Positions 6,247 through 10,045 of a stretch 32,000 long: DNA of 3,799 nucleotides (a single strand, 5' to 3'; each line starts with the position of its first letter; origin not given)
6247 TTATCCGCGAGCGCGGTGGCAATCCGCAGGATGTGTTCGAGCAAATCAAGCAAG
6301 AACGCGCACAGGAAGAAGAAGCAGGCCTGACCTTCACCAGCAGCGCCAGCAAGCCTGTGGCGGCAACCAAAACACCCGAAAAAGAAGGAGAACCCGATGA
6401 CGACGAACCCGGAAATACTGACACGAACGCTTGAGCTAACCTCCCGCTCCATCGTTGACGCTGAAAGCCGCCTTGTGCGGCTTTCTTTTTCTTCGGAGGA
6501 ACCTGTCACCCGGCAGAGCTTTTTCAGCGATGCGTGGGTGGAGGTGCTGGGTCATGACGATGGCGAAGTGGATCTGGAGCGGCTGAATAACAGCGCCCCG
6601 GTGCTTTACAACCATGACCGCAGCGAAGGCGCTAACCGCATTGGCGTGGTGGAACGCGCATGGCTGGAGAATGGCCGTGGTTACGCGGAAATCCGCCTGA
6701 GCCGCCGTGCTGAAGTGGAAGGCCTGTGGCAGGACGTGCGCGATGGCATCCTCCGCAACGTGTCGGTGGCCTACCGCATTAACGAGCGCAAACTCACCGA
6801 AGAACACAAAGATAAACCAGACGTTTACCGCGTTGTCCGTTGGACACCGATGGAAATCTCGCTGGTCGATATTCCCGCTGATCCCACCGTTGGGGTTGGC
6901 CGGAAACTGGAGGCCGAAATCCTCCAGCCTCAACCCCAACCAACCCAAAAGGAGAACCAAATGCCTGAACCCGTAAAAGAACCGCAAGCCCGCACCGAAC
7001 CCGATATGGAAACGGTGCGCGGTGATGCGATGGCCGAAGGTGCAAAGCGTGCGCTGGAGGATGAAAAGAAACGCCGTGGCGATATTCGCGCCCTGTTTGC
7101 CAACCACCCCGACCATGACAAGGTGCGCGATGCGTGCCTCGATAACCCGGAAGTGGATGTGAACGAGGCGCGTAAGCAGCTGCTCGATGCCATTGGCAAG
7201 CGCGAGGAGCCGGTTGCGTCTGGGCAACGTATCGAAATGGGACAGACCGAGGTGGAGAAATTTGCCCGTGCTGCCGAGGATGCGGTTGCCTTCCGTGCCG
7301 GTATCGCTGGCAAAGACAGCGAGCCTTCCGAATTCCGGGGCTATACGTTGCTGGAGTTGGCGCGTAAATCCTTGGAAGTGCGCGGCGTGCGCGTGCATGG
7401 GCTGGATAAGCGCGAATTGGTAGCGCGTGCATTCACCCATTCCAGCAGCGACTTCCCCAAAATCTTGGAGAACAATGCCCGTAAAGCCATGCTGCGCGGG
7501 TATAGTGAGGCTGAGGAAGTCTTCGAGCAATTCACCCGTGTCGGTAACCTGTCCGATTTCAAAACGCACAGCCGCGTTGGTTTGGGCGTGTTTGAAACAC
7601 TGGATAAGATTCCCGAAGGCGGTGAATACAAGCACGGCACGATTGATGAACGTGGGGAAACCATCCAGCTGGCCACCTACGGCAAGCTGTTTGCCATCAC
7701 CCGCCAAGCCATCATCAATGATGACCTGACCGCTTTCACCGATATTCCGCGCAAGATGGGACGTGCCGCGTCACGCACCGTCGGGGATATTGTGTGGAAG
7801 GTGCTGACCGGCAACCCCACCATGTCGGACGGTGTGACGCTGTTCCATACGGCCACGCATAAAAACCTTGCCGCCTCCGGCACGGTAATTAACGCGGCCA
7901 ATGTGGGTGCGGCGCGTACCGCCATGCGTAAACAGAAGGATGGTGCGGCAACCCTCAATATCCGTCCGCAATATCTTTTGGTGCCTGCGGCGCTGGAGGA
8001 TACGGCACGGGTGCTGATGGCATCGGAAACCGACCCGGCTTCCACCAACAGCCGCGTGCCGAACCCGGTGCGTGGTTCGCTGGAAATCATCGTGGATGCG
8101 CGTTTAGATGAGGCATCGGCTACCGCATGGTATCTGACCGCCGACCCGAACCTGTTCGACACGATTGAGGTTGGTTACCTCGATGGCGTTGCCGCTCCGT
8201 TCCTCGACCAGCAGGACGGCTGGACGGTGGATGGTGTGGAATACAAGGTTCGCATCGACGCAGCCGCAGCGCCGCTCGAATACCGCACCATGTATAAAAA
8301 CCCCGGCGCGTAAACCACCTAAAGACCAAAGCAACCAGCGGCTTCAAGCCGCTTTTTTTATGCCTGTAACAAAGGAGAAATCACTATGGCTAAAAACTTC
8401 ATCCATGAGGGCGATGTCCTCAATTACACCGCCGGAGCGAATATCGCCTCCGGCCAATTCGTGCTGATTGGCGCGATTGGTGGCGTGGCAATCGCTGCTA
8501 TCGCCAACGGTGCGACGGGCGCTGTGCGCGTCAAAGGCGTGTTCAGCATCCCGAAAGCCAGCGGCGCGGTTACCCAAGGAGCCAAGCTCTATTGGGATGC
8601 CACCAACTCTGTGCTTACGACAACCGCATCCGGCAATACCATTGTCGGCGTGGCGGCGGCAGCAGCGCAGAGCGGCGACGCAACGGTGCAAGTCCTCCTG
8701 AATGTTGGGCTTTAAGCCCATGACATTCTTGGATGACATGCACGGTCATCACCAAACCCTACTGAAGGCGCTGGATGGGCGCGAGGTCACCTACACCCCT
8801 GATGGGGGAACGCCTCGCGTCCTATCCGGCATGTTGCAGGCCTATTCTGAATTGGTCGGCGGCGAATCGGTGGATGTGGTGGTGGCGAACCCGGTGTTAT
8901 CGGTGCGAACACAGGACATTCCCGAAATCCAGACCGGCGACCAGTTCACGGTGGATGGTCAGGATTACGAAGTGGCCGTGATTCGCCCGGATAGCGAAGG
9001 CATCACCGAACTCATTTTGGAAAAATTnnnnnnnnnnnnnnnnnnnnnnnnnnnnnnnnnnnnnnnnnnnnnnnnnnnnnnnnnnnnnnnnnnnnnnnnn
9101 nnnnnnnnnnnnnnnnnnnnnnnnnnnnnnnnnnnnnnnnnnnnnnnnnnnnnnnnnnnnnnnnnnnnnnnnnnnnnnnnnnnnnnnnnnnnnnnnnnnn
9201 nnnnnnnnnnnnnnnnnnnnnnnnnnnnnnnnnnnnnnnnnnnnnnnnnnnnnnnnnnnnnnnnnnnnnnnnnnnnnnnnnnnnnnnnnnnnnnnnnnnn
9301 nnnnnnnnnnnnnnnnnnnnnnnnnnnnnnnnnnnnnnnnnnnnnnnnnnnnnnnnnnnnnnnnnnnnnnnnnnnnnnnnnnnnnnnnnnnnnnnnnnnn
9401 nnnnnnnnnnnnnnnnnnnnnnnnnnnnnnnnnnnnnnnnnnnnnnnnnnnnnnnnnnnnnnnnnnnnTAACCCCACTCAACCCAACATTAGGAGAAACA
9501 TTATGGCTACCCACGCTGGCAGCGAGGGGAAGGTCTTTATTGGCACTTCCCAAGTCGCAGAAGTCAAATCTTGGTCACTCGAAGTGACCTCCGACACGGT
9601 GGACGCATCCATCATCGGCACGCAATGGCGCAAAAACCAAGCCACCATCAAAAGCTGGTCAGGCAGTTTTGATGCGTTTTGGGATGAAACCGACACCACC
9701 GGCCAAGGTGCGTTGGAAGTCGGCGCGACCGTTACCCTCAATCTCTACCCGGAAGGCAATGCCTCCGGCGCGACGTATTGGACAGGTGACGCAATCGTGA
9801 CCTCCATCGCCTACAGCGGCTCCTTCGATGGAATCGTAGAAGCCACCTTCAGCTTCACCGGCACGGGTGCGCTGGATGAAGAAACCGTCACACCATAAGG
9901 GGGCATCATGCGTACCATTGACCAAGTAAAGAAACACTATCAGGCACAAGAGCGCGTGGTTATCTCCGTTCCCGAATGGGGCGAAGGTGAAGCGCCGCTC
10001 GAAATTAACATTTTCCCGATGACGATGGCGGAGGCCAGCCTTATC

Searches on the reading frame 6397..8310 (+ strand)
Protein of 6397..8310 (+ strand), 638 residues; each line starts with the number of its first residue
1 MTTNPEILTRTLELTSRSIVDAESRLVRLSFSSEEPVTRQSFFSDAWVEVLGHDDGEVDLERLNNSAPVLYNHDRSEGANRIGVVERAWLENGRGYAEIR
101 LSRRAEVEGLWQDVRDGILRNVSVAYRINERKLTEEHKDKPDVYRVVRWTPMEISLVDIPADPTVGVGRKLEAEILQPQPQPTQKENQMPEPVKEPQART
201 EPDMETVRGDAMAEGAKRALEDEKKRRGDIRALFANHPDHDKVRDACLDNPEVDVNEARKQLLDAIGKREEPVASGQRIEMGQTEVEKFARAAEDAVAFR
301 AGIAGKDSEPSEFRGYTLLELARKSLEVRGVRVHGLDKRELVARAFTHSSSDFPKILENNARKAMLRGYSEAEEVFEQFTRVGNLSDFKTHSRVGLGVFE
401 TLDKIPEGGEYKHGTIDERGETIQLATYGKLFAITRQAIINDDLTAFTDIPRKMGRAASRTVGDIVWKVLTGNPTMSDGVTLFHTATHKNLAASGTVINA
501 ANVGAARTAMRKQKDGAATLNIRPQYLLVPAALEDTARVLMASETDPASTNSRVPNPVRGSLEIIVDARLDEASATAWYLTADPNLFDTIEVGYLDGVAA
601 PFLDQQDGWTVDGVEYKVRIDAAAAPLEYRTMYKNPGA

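Call 63: search_protein_families(library=pfam, proteins=[window:6397-8310:+], max_evalue=0.00001)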
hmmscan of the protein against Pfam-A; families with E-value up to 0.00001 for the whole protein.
window:6397-8310:+ (638 aa): 3 families
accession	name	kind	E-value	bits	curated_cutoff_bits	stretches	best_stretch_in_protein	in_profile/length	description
PF25209.1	Phage_capsid_4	-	1.4e-62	212.8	27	1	341-635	7-262/262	Phage capsid protein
PF10124.15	Mu-like_gpT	-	2.4e-11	43.9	20.1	1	494-567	216-286/289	Mu-like prophage major head subunit gpT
PF04586.22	Peptidase_S78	-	3.2e-06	27.8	21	1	65-165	50-150/165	Caudovirus prohead serine protease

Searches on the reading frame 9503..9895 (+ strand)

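Call 63: search_protein_families(library=pfam, proteins=[window:9503-9895:+], max_evalue=0.00001)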
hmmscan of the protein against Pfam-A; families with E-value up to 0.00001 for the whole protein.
window:9503-9895:+ (131 aa): 1 family
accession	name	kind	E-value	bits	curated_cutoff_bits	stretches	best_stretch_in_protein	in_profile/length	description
PF06199.17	Phage_tail_2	-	1.3e-06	29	23.8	1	24-124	31-130/132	Phage tail tube protein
